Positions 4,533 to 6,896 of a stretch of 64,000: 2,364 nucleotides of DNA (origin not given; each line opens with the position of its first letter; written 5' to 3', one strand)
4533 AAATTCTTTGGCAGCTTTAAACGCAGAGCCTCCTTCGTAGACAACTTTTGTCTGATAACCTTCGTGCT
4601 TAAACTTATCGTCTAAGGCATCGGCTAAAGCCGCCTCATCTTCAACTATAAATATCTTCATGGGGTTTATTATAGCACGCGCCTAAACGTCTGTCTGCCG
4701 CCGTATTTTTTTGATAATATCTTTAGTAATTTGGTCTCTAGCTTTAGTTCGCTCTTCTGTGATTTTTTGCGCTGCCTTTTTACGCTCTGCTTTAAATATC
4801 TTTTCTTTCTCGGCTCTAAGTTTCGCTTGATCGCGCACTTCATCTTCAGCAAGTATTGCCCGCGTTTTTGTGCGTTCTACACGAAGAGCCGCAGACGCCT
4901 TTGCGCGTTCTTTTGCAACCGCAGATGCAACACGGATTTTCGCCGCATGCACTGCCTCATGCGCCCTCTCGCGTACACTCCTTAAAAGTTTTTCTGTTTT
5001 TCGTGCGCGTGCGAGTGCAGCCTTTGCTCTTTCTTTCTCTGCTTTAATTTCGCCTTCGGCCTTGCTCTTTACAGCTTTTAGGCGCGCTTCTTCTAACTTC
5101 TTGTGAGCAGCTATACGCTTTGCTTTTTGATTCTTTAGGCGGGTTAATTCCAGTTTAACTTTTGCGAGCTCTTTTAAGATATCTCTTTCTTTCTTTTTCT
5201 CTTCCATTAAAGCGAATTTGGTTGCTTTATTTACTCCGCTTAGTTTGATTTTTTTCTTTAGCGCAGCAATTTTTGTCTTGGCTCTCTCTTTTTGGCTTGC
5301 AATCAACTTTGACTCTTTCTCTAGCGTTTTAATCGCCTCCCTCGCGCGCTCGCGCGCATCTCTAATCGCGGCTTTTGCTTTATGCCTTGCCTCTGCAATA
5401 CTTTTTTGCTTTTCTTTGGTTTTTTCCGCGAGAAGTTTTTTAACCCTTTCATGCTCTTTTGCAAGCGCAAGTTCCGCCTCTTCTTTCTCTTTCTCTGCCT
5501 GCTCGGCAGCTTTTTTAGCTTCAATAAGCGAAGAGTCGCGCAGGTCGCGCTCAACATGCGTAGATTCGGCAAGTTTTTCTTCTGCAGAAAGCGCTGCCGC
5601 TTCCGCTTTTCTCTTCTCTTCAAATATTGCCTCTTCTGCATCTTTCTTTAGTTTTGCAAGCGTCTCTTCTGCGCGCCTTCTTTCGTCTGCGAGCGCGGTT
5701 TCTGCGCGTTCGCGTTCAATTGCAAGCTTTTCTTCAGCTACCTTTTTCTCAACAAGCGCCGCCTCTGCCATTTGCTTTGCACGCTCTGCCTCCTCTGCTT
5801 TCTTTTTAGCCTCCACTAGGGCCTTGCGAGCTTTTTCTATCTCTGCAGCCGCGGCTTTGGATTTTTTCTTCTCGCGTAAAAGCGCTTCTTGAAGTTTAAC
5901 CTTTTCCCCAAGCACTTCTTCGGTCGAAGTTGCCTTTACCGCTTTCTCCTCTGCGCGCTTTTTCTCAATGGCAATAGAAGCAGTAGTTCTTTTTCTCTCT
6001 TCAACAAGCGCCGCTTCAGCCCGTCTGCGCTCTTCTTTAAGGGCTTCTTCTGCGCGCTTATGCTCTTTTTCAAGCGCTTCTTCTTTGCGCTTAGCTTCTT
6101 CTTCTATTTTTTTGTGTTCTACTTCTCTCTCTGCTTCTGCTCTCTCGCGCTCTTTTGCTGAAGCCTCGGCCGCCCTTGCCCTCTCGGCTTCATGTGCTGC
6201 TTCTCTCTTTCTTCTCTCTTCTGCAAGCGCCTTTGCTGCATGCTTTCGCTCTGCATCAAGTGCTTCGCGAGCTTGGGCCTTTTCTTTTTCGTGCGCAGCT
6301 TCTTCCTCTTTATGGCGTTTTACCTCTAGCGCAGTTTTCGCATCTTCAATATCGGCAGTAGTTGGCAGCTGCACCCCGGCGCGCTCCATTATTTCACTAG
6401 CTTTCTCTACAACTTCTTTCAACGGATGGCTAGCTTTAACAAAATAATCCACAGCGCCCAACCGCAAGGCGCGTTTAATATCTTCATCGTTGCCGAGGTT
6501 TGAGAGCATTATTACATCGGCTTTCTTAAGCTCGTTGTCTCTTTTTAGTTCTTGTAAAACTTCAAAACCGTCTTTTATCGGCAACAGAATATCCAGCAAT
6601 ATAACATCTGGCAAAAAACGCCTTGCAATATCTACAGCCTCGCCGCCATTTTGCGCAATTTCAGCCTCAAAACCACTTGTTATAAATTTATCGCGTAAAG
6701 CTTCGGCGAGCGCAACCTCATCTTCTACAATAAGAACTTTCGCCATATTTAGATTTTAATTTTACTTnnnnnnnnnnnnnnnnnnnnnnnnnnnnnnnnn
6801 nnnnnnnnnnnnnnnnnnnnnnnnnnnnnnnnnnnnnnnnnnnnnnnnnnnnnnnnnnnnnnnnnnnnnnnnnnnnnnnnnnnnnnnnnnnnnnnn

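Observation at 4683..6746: Response-regulator receiver fused to a ~550-residue E/K/R/A charged helix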

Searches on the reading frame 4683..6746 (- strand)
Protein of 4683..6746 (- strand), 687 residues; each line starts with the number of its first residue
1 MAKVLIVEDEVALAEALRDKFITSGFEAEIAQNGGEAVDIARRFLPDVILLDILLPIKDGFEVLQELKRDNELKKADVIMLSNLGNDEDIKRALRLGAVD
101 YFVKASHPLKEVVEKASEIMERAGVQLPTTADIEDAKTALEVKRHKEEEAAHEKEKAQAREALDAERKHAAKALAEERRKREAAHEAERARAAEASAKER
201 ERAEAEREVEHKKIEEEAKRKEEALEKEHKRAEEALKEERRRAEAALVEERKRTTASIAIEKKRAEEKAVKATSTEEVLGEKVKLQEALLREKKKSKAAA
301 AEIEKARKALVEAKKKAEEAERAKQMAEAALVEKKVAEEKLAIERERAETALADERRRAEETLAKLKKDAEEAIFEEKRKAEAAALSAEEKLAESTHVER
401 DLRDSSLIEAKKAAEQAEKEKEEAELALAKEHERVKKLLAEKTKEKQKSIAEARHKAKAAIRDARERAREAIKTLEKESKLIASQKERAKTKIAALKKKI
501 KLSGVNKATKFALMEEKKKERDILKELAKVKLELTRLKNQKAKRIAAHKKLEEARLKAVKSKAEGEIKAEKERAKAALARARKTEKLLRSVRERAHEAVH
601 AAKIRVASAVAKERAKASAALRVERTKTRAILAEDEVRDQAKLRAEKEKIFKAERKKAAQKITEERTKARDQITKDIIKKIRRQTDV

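Call 3: search_protein_families(library=pfam, proteins=[window:4683-6746:-], max_evalue=0.01)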
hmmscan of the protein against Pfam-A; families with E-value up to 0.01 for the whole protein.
window:4683-6746:- (687 aa): 1 family
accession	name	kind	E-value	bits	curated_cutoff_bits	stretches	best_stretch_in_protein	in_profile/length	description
PF00072.30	Response_reg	-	1.1e-19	71.1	30.2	1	4-107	1-102/111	Response regulator receiver domain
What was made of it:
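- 6387..6746 (-): CheY-like receiver domain, residues 1-120. Active-site residues E8/D9, D52 (codon 6591-6593), S82, K104 and switch Tyr101 are all present and invariant in the three orthologues. Pfam PF00072, 1.1e-19 (call 3).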

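Call 7: find_homologous_proteins(query=window:4683-6746:-, max_evalue=0.00001)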
Query window:4683-6746:- (687 aa): 17 proteins with E <= 0.00001 among 8000 candidates.
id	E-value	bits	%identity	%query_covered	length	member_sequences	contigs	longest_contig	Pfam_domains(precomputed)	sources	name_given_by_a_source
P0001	1.0e-28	119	26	36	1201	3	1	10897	PF08447.19,PF13426.14,PF13188.14,PF08448.17,PF02518.32,PF00512.32,PF00989.32,PF00072.31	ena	-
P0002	1.3e-12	66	34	15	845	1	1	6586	PF08447.19,PF05227.20,PF08448.17,PF02518.32,PF00512.32,PF00989.32,PF00072.31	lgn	-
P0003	7.4e-12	63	32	15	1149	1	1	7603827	PF08447.19,PF13426.14,PF13188.14,PF12860.14,PF08448.17,PF02518.32,PF00512.32,PF00989.32,PF00072.31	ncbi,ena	-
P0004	5.9e-11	60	34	15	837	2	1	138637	PF08447.19,PF13426.14,PF05227.20,PF08448.17,PF02518.32,PF00512.32,PF00989.32,PF00072.31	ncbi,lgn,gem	-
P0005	2.7e-9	55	32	15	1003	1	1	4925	PF13596.13,PF13426.14,PF13188.14,PF12860.14,PF05227.20,PF08448.17,PF02518.32,PF00512.32,PF00989.32,PF00072.31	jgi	jgi:PAS domain S-box-containing protein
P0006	2.7e-9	55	33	16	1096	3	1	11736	PF13426.14,PF13188.14,PF13185.13,PF13492.13,PF00512.32,PF00072.31,PF13596.13,PF08447.19,PF01590.33,PF08448.17,PF02518.32,PF00989.32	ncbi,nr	ncbi:MAG TPA: PAS domain S-box protein [Pirellulales bacterium]|nr:PAS domain S-box protein [Pirellu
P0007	4.8e-9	54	29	32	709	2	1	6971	PF08447.19,PF02518.32,PF00512.32,PF00072.31,PF21815.5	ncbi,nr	ncbi:MAG TPA: response regulator [Polyangiales bacterium]|nr:response regulator [Polyangiales bacter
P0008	6.9e-9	53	32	15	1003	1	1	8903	PF13596.13,PF13426.14,PF13188.14,PF12860.14,PF05227.20,PF08448.17,PF02518.32,PF00512.32,PF00989.32,PF00072.31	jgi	jgi:two-component system, NarL family, sensor histidine kinase EvgS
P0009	1.4e-8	52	28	15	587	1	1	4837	PF02518.32,PF00512.32,PF00072.31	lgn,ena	-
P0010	1.6e-8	52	31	15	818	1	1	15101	PF08447.19,PF13426.14,PF05227.20,PF08448.17,PF02518.32,PF00512.32,PF00989.32,PF00072.31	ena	-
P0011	3.5e-8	51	31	15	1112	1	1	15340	PF13426.14,PF13188.14,PF08448.17,PF02518.32,PF17159.11,PF00512.32,PF00989.32,PF00072.31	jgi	jgi:PAS domain S-box-containing protein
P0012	1.4e-7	49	28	12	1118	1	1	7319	PF08447.19,PF13426.14,PF13188.14,PF12860.14,PF24820.2,PF05227.20,PF08448.17,PF02518.32,PF00512.32,PF00989.32,PF00072.31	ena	-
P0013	3.4e-7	48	29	15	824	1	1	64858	PF08447.19,PF05227.20,PF08448.17,PF02518.32,PF00512.32,PF00989.32,PF00072.31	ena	-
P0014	4.7e-7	47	32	14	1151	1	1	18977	PF13596.13,PF08447.19,PF13426.14,PF13188.14,PF08448.17,PF02518.32,PF00512.32,PF00989.32,PF00072.31,PF03924.20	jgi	jgi:two-component system, sensor histidine kinase and response regulator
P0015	8.2e-7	47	42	15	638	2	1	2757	PF08447.19,PF13581.13,PF08448.17,PF02518.32,PF00512.32,PF00072.31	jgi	jgi:PAS domain S-box-containing protein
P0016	1.0e-6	46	39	13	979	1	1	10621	PF08447.19,PF13426.14,PF00497.26,PF13188.14,PF08448.17,PF02518.32,PF00512.32,PF00989.32,PF00072.31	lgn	-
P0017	4.8e-6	44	35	16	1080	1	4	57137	PF13426.14,PF13185.13,PF01590.33,PF08448.17,PF02518.32,PF13492.13,PF00512.32,PF00989.32,PF00072.31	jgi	-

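Call 12: find_related_loci(query=window:4683-6746:-, collection=genome_contigs, flank=10000)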
Query window:4683-6746:- (687 aa) in genome_contigs; peptide patterns used: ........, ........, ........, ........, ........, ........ (x = any residue, [..] = any of these).
599 stretches matched a pattern (row limit reached: there are more); 11 encode a relative of the query (tblastn E <= 1e-3); 11 distinct loci.
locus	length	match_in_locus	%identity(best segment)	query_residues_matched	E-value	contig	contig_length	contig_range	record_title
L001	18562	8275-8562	37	4-101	2e-11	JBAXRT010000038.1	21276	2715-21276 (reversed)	MAG: bacterium isolate ELA590 MAG590_38, whole genome shotgun sequence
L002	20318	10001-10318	36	2-108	1e-10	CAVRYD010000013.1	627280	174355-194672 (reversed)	MAG: uncultured Acidobacteriota bacterium isolate MFD02199.bin.2.70 genome assembly, contig: contig_84766, whole genome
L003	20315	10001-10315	31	3-107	7e-10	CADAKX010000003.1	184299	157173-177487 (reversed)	MAG: uncultured Prevotellaceae bacterium isolate RUG13388 genome assembly, contig: RUG13388_asm_3, whole genome shotgun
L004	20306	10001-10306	34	4-105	3e-9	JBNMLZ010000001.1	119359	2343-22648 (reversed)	MAG: Prevotella sp. isolate CM_BacPre1033.4 k141_81957_length_119359_cov_115.5948, whole genome shotgun sequence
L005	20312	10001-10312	35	3-104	5e-9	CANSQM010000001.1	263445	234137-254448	MAG TPA_asm: uncultured Enterorhabdus sp. isolate SRR15634012_bin.16_metawrap_v1.3_MAG genome assembly, contig: NODE.6_l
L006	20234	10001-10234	37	30-105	2e-8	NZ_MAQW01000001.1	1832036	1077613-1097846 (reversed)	Bacillus sp. FJAT-27264 scaffold1, whole genome shotgun sequence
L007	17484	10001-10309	33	1-105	4e-8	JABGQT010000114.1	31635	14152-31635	MAG: Anaerolineae bacterium isolate co234_bin62 NODE_2847_length_31635_cov_18.580336, whole genome shotgun sequence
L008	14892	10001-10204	42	1-68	1e-7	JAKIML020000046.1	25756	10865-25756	MAG: Bacillota bacterium isolate FC6 NODE_330_length_25756_cov_11.442823, whole genome shotgun sequence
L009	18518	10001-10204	51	46-113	1e-12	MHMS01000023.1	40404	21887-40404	MAG: Candidatus Niyogibacteria bacterium RIFCSPLOWO2_12_FULL_41_13 rifcsplowo2_12_scaffold_843, whole genome shotgun seq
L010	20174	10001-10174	40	3-60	4e-6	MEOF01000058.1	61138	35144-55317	MAG: Bacteroidetes bacterium GWF2_33_38 gwf2_scaffold_616, whole genome shotgun sequence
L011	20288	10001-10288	35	25-105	8e-6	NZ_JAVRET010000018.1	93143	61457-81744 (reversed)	Streptomyces evansiae strain DSM 41979 NODE_18_length_93143_cov_24.557108, whole genome shotgun sequence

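Call 26: search_protein_representatives(protein=window:4683-6746:-)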
Query: 687 residues. Proteins with E-value up to 0.001 (for the whole library): 239143; up to 1e-10: 20468; up to 1e-30: 97. The best 150 are listed.
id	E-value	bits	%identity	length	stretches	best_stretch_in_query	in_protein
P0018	3.4e-45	171.6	45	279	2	3-124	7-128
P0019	4.9e-44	167.7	40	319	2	3-124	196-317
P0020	2.2e-43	165.6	35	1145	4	4-112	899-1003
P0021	5.0e-43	164.4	44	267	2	2-123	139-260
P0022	7.3e-42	160.6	35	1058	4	3-122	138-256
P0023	6.5e-41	157.4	44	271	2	3-121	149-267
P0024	6.9e-41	157.3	43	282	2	4-120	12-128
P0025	1.1e-40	156.7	42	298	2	3-122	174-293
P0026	1.3e-40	156.5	40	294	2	4-126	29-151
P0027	1.8e-40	156.0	43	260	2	1-124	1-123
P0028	8.2e-40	153.8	38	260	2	4-122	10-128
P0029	1.7e-39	152.7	37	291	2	2-121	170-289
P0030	1.8e-39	152.7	42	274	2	1-120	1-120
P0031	2.6e-39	152.2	39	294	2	3-119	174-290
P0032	7.2e-39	150.7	40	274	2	3-117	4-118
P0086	1.1e-32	130.2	56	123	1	3-119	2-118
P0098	2.8e-31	125.7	53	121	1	3-120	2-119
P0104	4.4e-31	125.0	53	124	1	3-117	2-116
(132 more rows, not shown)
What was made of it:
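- Tried and rejected: Whole-protein word-indexed search (call 7) and exhaustive phmmer against 1.84 billion representatives (call 26).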

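Call 27: find_homologous_proteins(query=window:4686-6338:-, max_evalue=0.001)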
Query seq(551 aa): 8000 candidates shared short words with the query, none scored E <= 0.001.
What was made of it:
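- Tried and rejected: Tail-only search (call 27): no hit at E<=0.001.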

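Call 31: predict_structure(protein=window:4683-6746:-)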
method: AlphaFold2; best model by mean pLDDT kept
length: 687 residues; sequences in the alignment: 1
mean_pLDDT: 71.6   pTM: 0.29
mean pLDDT of the five models: 71.6, 69.8, 67.4, 67.2, 65.5
residues with pLDDT >= 90: 9; 70-90: 468; 50-70: 108; < 50: 102
segments of 3 or more residues with pLDDT < 50: 1-10, 25-27, 32-35, 38-41, 44-64, 69-86, 89-95, 97-109, 271-274, 504-511
pLDDT, mean of each block of 10 residues (from residue 1): 37 57 48 49 45 41 48 37 46 46 42 59 59 74 80 79 80 80 78 76 79 81 76 74 69 66 55 52 70 69 72 77 77 83 85 87 89 87 82 62 76 87 88 89 87 85 83 81 79 75 48 62 80 84 82 78 78 77 80 83 81 78 76 79 82 80 81 82 68
secondary structure, 60 per line:
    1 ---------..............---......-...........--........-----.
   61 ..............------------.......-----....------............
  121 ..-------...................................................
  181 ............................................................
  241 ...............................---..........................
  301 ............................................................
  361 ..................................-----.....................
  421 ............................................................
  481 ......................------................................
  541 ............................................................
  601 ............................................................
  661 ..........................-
elements in order (helices of 4 or more, strands of 3 or more residues): H10-23 H27-32 H34-44 H47-54 H60-74 H87-93 H99-102 H109-122 H130-271 H275-394 H400-502 H509-686
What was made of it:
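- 6354..6386 (-): Hinge, residues 121-131 (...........), with Gly124 and Pro128. Gly and Pro are also present in both orthologues. AF2 coil at residues 123-129 (call 31).
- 5934..6359 (-): Helix 1 of the tail, residues 130-271. Near-neutral hendecad-type repeats such as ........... / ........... / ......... AF2 secondary structure, pLDDT 74-81 (call 31).
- Checked: AF2 places helix breaks at residues 272-274, 395-399 and 503-508 (call 31).
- The AF2 model is single-sequence, pTM 0.29, and the receiver itself is poorly modelled (call 31). Three helix breaks are predicted (call 31).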

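Call 32: find_encoding_contigs(protein=P0086, flank=8000, max_places=6)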
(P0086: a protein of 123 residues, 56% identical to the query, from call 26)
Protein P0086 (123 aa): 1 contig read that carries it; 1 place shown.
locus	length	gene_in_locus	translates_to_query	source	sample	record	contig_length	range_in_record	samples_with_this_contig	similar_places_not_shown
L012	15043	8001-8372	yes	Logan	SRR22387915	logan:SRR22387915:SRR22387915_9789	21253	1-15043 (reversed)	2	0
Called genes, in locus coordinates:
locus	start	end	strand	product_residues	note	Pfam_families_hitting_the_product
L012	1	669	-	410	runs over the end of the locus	-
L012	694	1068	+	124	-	PF00072:Response_reg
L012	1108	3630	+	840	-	PF00041:fn3, PF16656:Pur_ac_phosph_N (weak), PF00404:Dockerin_1 (faint)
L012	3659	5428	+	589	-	PF00963:Cohesin (weak), PF19077:Big_13 (faint)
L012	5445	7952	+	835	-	-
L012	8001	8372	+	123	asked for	PF00072:Response_reg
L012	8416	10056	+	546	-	PF00989:PAS (faint), PF08448:PAS_4, PF08447:PAS_3 (faint), PF08448:PAS_4, PF13426:PAS_9 (weak), PF00512:HisKA, PF02518:HATPase_c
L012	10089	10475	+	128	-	PF00072:Response_reg, PF03709:OKR_DC_1_N (faint)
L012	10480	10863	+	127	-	PF00072:Response_reg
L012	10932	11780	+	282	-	PF03924:CHASE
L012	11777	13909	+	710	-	PF00672:HAMP, PF00989:PAS, PF08448:PAS_4, PF12860:PAS_7 (weak), PF13188:PAS_8, PF13426:PAS_9, PF00512:HisKA, PF02518:HATPase_c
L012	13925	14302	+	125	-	PF00072:Response_reg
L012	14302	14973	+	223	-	PF00590:TP_methylase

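Call 33: find_encoding_contigs(protein=P0104, flank=8000, max_places=6)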
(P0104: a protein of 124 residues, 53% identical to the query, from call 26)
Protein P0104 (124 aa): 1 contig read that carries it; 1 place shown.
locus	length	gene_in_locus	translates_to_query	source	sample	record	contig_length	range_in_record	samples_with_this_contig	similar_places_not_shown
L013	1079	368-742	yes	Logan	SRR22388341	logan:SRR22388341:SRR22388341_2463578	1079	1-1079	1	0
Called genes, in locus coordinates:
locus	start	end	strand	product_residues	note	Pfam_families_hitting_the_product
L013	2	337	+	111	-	?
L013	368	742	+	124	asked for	PF00072:Response_reg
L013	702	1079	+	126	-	?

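Call 37: find_related_loci(query=A1, collection=metagenome_contigs, flank=8000)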
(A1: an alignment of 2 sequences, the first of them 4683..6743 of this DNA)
Query A1 (686 aa) in metagenome_contigs; peptide patterns used: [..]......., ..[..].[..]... (x = any residue, [..] = any of these).
600 stretches matched a pattern (row limit reached: there are more); 388 encode a relative of the query (tblastn E <= 1e-3); the best 80 are kept; 80 distinct loci.
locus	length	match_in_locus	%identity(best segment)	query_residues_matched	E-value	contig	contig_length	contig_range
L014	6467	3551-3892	57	2-115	1e-35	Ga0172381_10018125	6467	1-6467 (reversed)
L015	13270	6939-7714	57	2-119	1e-30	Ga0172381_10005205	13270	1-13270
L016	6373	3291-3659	49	2-124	9e-29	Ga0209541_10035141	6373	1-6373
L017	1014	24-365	53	2-115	2e-29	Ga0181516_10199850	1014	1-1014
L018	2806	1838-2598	46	2-128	3e-25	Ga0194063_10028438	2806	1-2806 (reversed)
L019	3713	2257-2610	46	2-119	4e-25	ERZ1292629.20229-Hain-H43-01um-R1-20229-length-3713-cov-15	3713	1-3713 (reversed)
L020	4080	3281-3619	50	2-114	1e-24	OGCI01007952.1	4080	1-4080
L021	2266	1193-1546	47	2-119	7e-23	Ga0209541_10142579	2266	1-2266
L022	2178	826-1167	45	2-115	3e-22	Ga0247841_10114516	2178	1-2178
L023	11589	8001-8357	44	1-119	1e-21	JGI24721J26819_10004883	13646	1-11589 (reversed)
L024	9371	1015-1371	45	1-119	4e-21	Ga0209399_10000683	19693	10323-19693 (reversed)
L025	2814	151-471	45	3-108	3e-21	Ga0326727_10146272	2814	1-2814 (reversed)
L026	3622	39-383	44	3-115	4e-21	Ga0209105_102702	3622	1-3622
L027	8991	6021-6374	46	2-119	5e-21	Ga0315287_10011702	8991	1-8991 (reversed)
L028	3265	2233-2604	45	1-128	7e-21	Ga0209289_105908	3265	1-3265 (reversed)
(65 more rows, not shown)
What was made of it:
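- Tried and rejected: Genome (GTDB) and metagenome locus scans with the protein and with a 2-sequence alignment (calls 12, 37).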

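Call 40: list_cluster_members(proteins=[window:4686-6746:-, window:47305-48303:+, window:4293-4661:-, L012:5445-7949:+])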
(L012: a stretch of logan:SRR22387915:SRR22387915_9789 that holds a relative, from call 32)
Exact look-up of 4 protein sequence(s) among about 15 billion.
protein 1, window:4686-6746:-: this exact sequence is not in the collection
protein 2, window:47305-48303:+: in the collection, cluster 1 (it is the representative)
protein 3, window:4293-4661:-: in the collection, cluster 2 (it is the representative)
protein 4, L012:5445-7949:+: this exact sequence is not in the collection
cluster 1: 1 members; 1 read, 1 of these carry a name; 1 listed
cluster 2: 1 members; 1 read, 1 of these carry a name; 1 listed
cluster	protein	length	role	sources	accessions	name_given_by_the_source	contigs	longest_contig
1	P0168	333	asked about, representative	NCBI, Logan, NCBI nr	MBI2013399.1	MAG: recombinase RecA [Candidatus Colwellbacteria bacterium] | recombinase RecA [Candidatus Colwellbacteria bacterium]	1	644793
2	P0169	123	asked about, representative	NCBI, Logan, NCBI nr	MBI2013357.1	MAG: response regulator [Candidatus Colwellbacteria bacterium] | response regulator [Candidatus Colwellbacteria bacterium]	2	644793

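Call 42: find_encoding_contigs(protein=P0098, flank=8000, max_places=4)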
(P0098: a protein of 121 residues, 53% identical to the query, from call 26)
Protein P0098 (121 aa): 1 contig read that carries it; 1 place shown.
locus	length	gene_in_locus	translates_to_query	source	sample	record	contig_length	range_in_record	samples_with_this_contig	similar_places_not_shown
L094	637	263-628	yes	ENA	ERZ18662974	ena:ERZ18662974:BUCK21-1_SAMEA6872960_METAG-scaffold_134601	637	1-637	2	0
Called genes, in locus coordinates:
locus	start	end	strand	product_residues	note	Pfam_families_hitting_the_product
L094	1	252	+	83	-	?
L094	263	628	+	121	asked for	PF00072:Response_reg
